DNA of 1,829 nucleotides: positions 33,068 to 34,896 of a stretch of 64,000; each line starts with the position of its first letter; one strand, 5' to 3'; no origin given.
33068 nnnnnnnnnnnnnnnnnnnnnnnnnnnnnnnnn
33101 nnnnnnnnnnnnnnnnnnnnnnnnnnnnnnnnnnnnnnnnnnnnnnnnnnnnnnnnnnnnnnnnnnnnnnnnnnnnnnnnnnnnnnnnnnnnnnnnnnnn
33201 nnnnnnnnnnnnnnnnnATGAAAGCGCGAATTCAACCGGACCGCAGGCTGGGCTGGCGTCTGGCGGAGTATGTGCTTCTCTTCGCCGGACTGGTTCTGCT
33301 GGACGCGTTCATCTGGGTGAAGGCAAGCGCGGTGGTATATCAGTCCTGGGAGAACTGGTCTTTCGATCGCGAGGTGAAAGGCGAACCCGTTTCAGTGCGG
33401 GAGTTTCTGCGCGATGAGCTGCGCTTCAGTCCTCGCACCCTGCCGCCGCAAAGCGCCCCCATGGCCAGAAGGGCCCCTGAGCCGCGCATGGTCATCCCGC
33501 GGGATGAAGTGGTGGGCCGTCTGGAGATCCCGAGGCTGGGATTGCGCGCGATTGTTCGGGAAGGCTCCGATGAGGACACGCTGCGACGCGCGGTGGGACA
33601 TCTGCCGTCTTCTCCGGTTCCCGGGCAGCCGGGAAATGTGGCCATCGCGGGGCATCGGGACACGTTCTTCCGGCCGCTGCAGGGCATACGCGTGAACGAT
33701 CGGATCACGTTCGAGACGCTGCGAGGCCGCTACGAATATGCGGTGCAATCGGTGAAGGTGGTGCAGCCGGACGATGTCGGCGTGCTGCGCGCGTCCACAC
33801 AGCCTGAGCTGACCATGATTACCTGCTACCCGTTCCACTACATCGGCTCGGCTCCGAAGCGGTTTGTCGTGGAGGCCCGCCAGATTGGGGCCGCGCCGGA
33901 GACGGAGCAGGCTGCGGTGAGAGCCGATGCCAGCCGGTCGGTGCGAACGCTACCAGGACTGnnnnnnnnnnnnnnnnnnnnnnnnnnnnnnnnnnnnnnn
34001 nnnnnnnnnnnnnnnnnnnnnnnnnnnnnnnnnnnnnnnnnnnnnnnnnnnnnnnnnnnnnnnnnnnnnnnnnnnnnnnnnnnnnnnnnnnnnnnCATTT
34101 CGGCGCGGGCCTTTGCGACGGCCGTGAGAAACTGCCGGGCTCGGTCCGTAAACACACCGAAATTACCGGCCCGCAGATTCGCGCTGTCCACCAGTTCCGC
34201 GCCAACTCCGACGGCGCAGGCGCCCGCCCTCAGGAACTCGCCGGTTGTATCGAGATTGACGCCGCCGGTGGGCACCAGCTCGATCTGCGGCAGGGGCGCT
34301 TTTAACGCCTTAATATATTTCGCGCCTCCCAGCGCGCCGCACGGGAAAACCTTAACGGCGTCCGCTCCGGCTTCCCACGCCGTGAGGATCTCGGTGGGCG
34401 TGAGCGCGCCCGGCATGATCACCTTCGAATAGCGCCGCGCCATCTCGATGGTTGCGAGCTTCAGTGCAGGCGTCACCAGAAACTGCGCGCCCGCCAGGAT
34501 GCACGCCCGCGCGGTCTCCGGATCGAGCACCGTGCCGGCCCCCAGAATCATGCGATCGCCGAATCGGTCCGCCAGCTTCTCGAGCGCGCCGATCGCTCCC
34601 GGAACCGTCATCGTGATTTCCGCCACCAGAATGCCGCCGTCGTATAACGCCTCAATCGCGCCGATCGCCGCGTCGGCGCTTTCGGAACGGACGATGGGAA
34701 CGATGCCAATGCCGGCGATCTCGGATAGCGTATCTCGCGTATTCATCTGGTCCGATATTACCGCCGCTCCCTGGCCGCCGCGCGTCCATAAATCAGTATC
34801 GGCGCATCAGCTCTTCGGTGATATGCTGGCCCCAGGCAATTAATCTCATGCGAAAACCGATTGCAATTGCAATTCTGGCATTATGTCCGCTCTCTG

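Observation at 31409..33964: Candidate dedicated sortase system: LPKTAS-tailed substrate + VWFA protein + sortase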

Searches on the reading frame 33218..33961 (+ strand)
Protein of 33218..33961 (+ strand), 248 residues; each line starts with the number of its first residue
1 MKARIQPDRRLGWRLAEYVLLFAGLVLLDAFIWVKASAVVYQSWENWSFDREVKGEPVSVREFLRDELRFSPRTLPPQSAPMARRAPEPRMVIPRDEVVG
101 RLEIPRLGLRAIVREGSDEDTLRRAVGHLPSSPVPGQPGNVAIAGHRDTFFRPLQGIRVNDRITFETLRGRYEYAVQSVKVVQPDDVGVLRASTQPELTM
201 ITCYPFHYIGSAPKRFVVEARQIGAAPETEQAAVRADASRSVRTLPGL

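Call 3: search_protein_families(library=ncbifam, proteins=[window:33218-33961:+], max_evalue=0.01)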
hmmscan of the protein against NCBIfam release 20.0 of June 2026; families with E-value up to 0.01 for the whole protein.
window:33218-33961:+ (248 aa): 7 families
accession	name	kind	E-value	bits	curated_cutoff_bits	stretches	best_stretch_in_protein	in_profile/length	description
NF058671.1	sortase_SrtD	exception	1.7e-42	145.2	140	1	39-221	13-186/187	class D sortase, LPxTATN-specific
NF033746.1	class_D_sortase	subfamily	5.4e-40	136.4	165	1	95-223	6-134/135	class D sortase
TIGR03784.1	marine_sortase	equivalog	1e-26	93.6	158.25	1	98-220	50-174/174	class GN sortase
NF033747.1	class_E_sortase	subfamily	3e-25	89.3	160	1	37-221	14-204/211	class E sortase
TIGR01076.1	sortase_fam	subfamily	2.5e-23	82.4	39.35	1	100-226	1-131/136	sortase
NF033745.1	class_C_sortase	subfamily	1.5e-18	67.3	160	1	95-221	89-219/220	class C sortase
NF033748.1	class_F_sortase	subfamily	6e-06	26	166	1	118-203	39-133/155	class F sortase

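Call 4: search_protein_families(library=pfam, proteins=[window:33218-33961:+], max_evalue=0.01)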
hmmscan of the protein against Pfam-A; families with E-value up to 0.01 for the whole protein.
window:33218-33961:+ (248 aa): 1 family
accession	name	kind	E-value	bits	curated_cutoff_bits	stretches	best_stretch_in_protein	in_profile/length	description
PF04203.18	Sortase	-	1.5e-32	112.4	26.6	1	102-221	1-123/125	Sortase domain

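Call 37: search_solved_structures(query=window:33218-33961:+, max_evalue=0.001, show_alignments=3)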
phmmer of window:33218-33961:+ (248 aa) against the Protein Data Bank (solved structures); distinct sequences matched with E-value up to 0.001: 51.
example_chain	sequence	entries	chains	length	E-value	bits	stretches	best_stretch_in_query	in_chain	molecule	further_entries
2ln7_A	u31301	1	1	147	9.1e-23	84.1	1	96-225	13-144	LPXTG-site transpeptidase family protein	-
4d70_A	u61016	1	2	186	1.6e-16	63.7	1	97-223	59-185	SORTASE FAMILY PROTEIN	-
4g1j_A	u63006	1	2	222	4.1e-13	52.5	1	90-229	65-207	Sortase family protein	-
3rbi_A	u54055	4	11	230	4.8e-13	52.3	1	90-228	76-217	Sortase family protein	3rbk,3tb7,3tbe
8t28_A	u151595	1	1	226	1.8e-12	50.4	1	97-233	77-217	Class C sortase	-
3rbj_A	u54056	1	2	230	9.7e-12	48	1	90-227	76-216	Sortase family protein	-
8gr6_A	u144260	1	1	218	1.3e-11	47.6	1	97-207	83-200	Sortase-like protein, putative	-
4d7w_A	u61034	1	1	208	2.3e-11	46.8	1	90-207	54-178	SORTASE FAMILY PROTEIN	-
2kw8_A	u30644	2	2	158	2.8e-11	46.5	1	93-224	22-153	LPXTG-site transpeptidase family protein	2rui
6ixz_A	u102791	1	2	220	1.2e-10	44.5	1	93-228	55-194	Sortase family protein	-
8guu_A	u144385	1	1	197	1.7e-10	43.9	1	97-207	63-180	Sortase-like protein, putative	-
7d6p_A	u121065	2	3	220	2.3e-10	43.5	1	93-222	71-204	Sortase family protein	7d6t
6bwe_A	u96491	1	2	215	3.1e-09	39.8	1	97-225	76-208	Putative fimbrial associated sortase-like protein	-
5k9a_A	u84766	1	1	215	3.1e-09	39.8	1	97-225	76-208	Putative fimbrial associated sortase-like protein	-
5hu4_A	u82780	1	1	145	4.3e-09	39.4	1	96-217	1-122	Cysteine protease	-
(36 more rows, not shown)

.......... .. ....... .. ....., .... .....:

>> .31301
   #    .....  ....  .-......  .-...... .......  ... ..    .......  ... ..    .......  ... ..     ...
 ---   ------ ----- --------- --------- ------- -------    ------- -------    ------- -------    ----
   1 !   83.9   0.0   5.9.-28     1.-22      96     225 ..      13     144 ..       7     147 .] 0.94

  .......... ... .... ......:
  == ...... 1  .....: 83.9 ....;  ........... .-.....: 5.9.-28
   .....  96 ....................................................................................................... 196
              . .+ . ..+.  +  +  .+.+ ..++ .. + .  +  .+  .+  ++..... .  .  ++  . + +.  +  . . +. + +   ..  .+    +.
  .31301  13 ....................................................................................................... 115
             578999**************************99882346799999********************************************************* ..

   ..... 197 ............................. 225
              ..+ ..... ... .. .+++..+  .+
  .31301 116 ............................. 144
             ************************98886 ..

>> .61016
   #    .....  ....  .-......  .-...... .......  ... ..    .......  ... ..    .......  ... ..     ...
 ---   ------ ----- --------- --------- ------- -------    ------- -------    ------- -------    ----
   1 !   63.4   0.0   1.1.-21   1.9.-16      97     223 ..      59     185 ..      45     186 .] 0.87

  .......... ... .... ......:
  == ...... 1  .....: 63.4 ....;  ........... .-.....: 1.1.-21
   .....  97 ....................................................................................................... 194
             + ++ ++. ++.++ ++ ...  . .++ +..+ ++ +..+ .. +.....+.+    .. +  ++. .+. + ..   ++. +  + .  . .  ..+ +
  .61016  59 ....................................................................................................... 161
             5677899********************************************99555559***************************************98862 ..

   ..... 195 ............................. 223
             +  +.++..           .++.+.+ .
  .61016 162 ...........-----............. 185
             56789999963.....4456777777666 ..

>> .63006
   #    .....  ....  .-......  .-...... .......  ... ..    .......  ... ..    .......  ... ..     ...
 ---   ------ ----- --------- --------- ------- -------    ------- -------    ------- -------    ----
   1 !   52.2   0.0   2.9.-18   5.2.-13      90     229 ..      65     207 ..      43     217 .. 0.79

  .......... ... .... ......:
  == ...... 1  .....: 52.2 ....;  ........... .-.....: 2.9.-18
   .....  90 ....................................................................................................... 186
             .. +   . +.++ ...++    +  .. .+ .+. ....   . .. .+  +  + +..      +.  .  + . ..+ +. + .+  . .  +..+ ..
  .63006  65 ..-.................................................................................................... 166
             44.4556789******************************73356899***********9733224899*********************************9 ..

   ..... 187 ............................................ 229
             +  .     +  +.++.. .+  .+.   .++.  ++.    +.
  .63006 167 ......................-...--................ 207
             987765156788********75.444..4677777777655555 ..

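Call 44: find_homologous_proteins(query=window:33218-33961:+, max_evalue=0.00001)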
Query window:33218-33961:+ (248 aa): 5793 proteins with E <= 0.00001 among 8000 candidates; the best 120 are listed.
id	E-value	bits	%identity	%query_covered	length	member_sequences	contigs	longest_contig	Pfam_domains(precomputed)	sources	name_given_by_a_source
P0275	1.2e-151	521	95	100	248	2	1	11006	PF04203.19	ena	-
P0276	2.6e-147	507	92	100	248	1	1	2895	PF04203.19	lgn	-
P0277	1.0e-134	466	86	100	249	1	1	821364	PF04203.19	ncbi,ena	-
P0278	4.6e-77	277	57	89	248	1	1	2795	PF04203.19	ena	-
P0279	4.6e-73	264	54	93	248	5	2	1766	PF04203.19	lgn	-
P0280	4.5e-72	260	53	91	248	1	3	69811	PF04203.19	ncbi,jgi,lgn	ncbi:MAG: class D sortase [Bryobacteraceae bacterium]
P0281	1.4e-71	259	58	88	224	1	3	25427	PF04203.19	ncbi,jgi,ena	jgi:sortase A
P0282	1.4e-71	259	52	87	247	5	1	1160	PF04203.19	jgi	jgi:sortase A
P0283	3.9e-71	257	52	89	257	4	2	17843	PF04203.19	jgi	-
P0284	1.4e-69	252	50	87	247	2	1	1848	PF04203.19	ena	-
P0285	2.3e-69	252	50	92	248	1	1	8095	PF04203.19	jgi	jgi:sortase A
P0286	2.5e-69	251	54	92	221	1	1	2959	PF04203.19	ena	-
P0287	2.8e-69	251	50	90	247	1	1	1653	PF04203.19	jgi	jgi:LPXTG-site transpeptidase (sortase) family protein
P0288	5.5e-69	250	52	88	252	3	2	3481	PF04203.19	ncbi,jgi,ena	jgi:sortase A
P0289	1.3e-68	249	53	90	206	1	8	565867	PF04203.19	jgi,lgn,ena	jgi:sortase A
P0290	1.3e-68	249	52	90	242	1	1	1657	PF04203.19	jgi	jgi:sortase A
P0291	9.2e-68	246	50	92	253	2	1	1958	PF04203.19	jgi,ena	-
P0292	1.5e-67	246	49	91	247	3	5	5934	PF04203.19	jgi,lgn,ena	jgi:sortase A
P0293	3.2e-67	245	53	88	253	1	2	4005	PF04203.19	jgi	-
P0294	3.4e-67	244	53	89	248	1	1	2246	PF04203.19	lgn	-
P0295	4.2e-67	244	51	90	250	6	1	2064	PF04203.19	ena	-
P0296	1.0e-66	243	49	94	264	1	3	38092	PF04203.19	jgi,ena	jgi:sortase A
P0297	1.0e-66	243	50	88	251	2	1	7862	PF04203.19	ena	-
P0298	1.1e-66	243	52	96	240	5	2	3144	PF04203.19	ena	-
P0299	1.2e-66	243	49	88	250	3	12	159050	PF04203.19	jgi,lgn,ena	jgi:sortase A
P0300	1.2e-66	243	51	88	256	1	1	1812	PF04203.19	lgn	-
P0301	1.2e-66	243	52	90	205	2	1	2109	PF04203.19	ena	-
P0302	1.6e-66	242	51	91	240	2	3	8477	PF04203.19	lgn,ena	-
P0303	1.7e-66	242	53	86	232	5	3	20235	PF04203.19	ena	-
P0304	2.2e-66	242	51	90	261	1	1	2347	PF04203.19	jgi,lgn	jgi:sortase A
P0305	2.6e-66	242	50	92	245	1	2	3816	PF04203.19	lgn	-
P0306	2.9e-66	241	49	91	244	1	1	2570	PF04203.19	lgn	-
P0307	2.9e-66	241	54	86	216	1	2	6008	PF04203.19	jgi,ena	-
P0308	2.9e-66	241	53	85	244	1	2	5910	PF04203.19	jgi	-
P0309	3.5e-66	241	51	79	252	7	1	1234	PF04203.19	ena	-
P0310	3.6e-66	241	49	91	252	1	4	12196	PF04203.19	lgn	-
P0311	6.4e-66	240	51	85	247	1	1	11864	PF04203.19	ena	-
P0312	6.5e-66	240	48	92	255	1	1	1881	PF04203.19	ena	-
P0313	6.8e-66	240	49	87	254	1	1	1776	PF04203.19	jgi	jgi:sortase A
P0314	8.1e-66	240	51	91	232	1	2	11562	PF04203.19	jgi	jgi:sortase A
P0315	8.1e-66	240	52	87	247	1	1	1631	PF04203.19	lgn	-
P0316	1.3e-65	239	54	86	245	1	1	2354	PF04203.19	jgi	jgi:sortase A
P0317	1.6e-65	239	49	90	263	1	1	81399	PF04203.19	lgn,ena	-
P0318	1.6e-65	239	52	85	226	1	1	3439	PF04203.19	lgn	-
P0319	1.7e-65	239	51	81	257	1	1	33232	PF04203.19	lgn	-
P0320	1.9e-65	239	51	88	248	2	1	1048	PF04203.19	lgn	-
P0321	2.0e-65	239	50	89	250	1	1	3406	PF04203.19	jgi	jgi:sortase A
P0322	2.4e-65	238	50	87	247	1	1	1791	PF04203.19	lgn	-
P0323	3.5e-65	238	54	90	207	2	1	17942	PF04203.19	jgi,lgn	-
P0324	4.0e-65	238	52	87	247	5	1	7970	PF04203.19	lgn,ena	-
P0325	4.3e-65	238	55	86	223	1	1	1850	PF04203.19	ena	-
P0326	5.0e-65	237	48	90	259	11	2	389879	PF04203.19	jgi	jgi:sortase A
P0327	5.1e-65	237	54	79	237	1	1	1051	PF04203.19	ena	-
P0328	5.3e-65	237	50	88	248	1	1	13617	PF04203.19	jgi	jgi:sortase A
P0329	5.6e-65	237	47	91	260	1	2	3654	PF04203.19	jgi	jgi:sortase A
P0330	6.3e-65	237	49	88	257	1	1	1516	PF04203.19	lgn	-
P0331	7.0e-65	237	50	88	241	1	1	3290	PF04203.19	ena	-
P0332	8.5e-65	237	50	93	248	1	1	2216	PF04203.19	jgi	jgi:sortase A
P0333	9.2e-65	236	51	92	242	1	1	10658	PF04203.19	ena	-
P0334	9.5e-65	236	53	85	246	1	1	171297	PF04203.19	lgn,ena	-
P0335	9.6e-65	236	51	91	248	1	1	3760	PF04203.19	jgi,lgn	jgi:sortase A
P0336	9.9e-65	236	50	82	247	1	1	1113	PF04203.19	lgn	-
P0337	1.0e-64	236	50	85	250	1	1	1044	PF04203.19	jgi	jgi:sortase A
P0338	1.0e-64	236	47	91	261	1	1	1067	PF04203.19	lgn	-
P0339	1.1e-64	236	49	88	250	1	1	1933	PF04203.19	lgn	-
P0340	1.1e-64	236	53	86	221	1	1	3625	PF04203.19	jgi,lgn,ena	-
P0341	1.3e-64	236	50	92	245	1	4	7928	PF04203.19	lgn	-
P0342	1.4e-64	236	50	88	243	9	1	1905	PF04203.19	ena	-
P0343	1.4e-64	236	49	91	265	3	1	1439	PF04203.19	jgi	jgi:sortase A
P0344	1.6e-64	236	51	87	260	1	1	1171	PF04203.19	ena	-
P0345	1.7e-64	236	49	93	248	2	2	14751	PF04203.19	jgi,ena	jgi:sortase A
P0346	1.9e-64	235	48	92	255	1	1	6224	PF04203.19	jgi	jgi:sortase A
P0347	2.1e-64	235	50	91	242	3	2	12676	PF04203.19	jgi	-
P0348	2.1e-64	235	52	83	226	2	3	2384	PF04203.19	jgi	jgi:sortase A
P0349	2.2e-64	235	49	93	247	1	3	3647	PF04203.19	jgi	jgi:sortase A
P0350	2.2e-64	235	49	92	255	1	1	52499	PF04203.19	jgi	jgi:sortase A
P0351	2.4e-64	235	54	86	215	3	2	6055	PF04203.19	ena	-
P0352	2.6e-64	235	50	85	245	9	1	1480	PF04203.19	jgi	-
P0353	2.8e-64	235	48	93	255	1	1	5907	PF04203.19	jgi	-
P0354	2.9e-64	235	50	92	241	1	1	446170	PF04203.19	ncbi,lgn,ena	-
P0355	3.0e-64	235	51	94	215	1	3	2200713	PF04203.19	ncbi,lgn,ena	-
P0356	3.6e-64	235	46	91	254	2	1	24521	PF04203.19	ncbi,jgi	jgi:sortase A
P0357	3.7e-64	234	53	85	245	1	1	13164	PF04203.19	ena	-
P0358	3.8e-64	234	50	93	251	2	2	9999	PF04203.19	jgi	jgi:sortase A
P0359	3.9e-64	234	50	91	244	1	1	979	PF04203.19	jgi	jgi:sortase A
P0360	3.9e-64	234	50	85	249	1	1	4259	PF04203.19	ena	-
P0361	4.0e-64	234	47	89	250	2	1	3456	PF04203.19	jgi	jgi:sortase A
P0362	4.3e-64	234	48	95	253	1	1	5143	PF04203.19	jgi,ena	-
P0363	4.7e-64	234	49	87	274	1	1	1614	PF04203.19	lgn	-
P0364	5.2e-64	234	48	90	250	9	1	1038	PF04203.19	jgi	jgi:sortase A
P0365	5.3e-64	234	51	82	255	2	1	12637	PF04203.19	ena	-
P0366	5.5e-64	234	47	91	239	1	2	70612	PF04203.19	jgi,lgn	jgi:sortase A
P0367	5.6e-64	234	49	87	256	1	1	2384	PF04203.19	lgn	-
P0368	6.0e-64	234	50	92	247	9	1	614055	PF04203.19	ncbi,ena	-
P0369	6.2e-64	234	47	88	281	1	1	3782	PF04203.19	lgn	-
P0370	6.5e-64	234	51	88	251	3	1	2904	PF04203.19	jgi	jgi:sortase A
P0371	6.6e-64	234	48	91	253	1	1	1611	PF04203.19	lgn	-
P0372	6.6e-64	234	56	85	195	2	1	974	PF04203.19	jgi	-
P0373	6.9e-64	234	49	92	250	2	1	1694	PF04203.19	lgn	-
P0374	7.5e-64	233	50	90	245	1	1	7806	PF04203.19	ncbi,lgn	-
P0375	8.5e-64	233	50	88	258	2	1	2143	PF04203.19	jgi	jgi:sortase A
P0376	8.7e-64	233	48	90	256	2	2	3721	PF04203.19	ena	-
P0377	8.9e-64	233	47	91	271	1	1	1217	PF04203.19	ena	-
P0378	8.9e-64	233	49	89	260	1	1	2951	PF04203.19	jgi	jgi:sortase A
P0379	1.0e-63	233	50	86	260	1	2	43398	PF04203.19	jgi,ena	-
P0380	1.0e-63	233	49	87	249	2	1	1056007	PF04203.19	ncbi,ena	-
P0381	1.1e-63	233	48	91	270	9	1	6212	PF04203.19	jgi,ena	-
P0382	1.2e-63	233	49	88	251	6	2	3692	PF04203.19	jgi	jgi:sortase A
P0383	1.3e-63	233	49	91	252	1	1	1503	PF04203.19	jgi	jgi:sortase A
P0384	1.3e-63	233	50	85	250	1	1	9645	PF04203.19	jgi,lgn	jgi:sortase A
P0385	1.4e-63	233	50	89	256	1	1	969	PF04203.19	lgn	-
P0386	1.7e-63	232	47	92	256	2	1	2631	PF04203.19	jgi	jgi:sortase A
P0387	1.9e-63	232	51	88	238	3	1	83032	PF04203.19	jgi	jgi:sortase A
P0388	1.9e-63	232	51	90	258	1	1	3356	PF04203.19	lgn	-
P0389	2.0e-63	232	50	87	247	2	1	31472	PF04203.19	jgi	jgi:sortase A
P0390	2.0e-63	232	45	93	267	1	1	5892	PF04203.19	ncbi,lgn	-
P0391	2.2e-63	232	48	92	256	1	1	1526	PF04203.19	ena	-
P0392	2.4e-63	232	49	89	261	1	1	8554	PF04203.19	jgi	jgi:sortase A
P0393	2.5e-63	232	51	85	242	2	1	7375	PF04203.19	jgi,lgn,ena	-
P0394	2.7e-63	232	48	87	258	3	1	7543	PF04203.19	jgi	jgi:sortase A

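Call 51: search_protein_families(library=ncbifam, alignment_id=A4, max_evalue=1e-10)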
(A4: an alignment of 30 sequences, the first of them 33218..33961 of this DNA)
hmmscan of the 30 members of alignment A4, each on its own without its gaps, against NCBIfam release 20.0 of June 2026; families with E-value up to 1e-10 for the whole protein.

A. member 1, window:33218-33961:+ (248 aa): 6 families
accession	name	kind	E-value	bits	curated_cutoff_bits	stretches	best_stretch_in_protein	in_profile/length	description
NF058671.1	sortase_SrtD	exception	1.7e-42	145.2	140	1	39-221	13-186/187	class D sortase, LPxTATN-specific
NF033746.1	class_D_sortase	subfamily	5.4e-40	136.4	165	1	95-223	6-134/135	class D sortase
TIGR03784.1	marine_sortase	equivalog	1e-26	93.6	158.25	1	98-220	50-174/174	class GN sortase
NF033747.1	class_E_sortase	subfamily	3e-25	89.3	160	1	37-221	14-204/211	class E sortase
TIGR01076.1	sortase_fam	subfamily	2.5e-23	82.4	39.35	1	100-226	1-131/136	sortase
NF033745.1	class_C_sortase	subfamily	1.5e-18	67.3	160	1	95-221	89-219/220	class C sortase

B. families by the number of members that match (of 30 scanned): 6 families
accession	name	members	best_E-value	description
NF058671.1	sortase_SrtD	30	4.8e-45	class D sortase, LPxTATN-specific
NF033746.1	class_D_sortase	30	2e-41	class D sortase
NF033747.1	class_E_sortase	30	1.7e-30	class E sortase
TIGR03784.1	marine_sortase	30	5.9e-29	class GN sortase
TIGR01076.1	sortase_fam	30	1.1e-25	sortase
NF033745.1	class_C_sortase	30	4.4e-24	class C sortase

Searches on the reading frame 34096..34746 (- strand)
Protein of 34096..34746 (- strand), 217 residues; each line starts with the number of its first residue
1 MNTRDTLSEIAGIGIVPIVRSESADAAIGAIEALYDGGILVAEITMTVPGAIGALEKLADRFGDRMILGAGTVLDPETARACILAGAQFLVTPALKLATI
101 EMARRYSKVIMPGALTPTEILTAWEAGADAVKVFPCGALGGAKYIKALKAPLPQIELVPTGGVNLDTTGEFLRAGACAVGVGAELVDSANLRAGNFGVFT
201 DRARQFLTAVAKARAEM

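Call 70: search_protein_families(library=pfam, proteins=[window:34096-34746:-], max_evalue=0.0001)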
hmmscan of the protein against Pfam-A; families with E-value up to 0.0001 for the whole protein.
window:34096-34746:- (217 aa): 1 family
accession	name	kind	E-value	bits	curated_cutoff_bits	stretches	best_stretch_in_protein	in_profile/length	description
PF01081.25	Aldolase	-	2.3e-42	145.1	27.8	1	14-196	9-190/196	KDPG and KHG aldolase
